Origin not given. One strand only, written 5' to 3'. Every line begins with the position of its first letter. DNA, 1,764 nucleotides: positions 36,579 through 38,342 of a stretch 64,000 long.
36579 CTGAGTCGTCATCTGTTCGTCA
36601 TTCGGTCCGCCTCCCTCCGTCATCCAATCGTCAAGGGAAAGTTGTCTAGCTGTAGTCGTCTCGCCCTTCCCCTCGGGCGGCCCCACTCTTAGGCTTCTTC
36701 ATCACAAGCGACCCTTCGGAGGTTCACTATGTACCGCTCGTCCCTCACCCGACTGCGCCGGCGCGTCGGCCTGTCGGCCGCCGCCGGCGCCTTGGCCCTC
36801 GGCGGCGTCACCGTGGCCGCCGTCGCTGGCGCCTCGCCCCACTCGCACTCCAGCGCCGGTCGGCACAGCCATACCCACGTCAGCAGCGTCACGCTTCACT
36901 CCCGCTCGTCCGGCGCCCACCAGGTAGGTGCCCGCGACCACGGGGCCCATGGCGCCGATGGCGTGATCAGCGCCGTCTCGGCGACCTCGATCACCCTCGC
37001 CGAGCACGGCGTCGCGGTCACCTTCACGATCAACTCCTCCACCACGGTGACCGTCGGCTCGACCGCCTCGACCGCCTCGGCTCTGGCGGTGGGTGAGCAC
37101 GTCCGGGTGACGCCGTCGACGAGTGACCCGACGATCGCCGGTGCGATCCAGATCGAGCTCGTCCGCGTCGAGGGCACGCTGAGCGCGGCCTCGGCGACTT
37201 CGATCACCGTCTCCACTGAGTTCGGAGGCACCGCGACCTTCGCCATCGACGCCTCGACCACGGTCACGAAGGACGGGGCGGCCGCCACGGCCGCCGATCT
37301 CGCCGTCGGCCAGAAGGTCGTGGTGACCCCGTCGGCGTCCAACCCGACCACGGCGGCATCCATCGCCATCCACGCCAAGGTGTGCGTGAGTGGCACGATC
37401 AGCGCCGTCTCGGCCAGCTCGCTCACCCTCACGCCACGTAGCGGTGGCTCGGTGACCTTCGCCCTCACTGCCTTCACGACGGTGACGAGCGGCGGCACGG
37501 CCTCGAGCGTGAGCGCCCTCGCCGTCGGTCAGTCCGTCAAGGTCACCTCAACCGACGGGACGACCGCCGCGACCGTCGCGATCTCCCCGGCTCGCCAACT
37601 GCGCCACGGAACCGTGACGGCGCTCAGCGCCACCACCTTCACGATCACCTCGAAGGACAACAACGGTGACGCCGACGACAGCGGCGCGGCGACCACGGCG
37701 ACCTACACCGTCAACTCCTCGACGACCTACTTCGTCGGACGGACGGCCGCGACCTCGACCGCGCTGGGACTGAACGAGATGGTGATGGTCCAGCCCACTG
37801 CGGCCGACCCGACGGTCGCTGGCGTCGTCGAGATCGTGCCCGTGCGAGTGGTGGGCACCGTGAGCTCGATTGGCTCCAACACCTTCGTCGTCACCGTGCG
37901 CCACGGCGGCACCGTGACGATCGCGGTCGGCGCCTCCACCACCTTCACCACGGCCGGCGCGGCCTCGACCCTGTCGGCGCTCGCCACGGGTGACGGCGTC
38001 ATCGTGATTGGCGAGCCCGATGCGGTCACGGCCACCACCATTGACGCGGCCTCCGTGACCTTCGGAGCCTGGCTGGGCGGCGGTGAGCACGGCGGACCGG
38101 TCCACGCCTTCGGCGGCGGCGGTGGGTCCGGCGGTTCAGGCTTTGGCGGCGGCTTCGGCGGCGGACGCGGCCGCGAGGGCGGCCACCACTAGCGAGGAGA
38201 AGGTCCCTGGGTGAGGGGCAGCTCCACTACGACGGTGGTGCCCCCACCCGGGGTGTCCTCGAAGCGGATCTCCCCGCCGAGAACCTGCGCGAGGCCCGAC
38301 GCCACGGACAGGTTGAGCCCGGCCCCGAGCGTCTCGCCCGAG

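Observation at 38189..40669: Full-length KdpD whose phospho-acceptor histidine is replaced by glutamate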

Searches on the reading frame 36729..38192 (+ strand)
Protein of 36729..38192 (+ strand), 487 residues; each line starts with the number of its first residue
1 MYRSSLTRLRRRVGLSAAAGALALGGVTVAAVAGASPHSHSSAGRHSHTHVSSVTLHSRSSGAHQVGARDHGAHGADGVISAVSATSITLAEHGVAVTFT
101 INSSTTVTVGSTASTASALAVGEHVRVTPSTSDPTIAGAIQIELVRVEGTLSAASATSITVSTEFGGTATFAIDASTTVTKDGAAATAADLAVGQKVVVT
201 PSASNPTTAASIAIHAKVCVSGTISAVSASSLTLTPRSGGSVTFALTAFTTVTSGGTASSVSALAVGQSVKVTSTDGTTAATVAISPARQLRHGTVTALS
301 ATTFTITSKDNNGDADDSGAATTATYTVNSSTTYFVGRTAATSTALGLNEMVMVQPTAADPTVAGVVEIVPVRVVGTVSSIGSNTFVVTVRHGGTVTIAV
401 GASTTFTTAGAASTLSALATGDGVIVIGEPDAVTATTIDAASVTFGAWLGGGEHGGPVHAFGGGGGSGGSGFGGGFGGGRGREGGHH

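Call 6: search_protein_families(library=pfam, proteins=[window:36729-38192:+], max_evalue=0.01)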
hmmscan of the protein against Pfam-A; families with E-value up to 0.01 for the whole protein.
window:36729-38192:+ (487 aa): 2 families
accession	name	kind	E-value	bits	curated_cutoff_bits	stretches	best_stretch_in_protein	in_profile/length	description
PF18914.6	DUF5666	-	3.6e-18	66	27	4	222-273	2-45/60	Domain of unknown function (DUF5666)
PF11518.13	DUF3221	-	0.001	19.8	26.4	0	110-145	42-81/82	Protein of unknown function (DUF3221)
